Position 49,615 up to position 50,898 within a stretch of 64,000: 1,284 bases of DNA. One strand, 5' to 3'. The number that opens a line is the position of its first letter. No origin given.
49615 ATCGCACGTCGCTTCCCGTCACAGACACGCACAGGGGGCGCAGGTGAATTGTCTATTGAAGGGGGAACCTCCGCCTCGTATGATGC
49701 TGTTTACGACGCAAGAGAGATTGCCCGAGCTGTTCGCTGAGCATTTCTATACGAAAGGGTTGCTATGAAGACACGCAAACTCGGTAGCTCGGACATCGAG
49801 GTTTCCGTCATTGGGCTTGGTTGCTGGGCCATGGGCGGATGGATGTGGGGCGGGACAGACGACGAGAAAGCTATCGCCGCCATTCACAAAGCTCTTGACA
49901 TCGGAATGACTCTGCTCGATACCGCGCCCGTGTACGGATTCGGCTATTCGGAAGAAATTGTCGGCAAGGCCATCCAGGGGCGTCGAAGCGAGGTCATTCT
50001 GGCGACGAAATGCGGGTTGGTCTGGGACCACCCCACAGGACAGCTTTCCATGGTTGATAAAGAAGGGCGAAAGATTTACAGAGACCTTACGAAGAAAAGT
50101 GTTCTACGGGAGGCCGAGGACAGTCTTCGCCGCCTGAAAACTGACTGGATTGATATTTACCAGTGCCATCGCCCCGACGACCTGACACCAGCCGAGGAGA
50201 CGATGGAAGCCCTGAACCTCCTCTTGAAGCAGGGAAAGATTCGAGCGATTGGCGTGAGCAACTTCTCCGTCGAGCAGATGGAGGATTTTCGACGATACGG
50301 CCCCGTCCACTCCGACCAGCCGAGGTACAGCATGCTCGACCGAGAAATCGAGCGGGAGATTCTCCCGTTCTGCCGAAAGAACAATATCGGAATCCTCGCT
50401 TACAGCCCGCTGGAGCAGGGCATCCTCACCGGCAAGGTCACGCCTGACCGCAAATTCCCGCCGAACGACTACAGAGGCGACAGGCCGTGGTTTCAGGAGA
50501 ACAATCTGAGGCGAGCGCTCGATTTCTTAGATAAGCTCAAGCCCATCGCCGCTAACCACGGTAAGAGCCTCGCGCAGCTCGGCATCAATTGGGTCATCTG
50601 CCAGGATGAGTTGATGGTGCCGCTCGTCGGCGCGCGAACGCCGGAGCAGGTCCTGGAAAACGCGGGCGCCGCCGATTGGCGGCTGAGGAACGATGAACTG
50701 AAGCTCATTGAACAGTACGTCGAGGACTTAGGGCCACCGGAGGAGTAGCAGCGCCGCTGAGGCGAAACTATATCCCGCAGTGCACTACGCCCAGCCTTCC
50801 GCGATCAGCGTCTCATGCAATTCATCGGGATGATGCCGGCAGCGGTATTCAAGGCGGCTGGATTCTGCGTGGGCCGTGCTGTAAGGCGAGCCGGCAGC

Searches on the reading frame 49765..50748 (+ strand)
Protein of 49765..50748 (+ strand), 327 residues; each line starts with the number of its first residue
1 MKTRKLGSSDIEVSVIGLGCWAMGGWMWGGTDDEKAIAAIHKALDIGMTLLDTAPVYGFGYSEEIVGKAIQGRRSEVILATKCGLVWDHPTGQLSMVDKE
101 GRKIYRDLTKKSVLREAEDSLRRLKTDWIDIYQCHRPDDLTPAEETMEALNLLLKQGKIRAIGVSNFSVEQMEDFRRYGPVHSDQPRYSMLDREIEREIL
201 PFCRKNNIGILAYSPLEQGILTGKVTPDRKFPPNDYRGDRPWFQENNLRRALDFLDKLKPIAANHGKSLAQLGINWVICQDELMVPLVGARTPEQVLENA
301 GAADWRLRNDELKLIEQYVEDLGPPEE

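Call 50: search_protein_families(library=pfam, proteins=[window:49765-50748:+], max_evalue=0.001)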
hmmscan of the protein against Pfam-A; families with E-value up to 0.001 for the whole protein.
window:49765-50748:+ (327 aa): 1 family
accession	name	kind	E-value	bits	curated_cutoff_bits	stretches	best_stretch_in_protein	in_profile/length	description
PF00248.27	Aldo_ket_red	-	4.2e-76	256.2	24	1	16-318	2-289/291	Aldo/keto reductase family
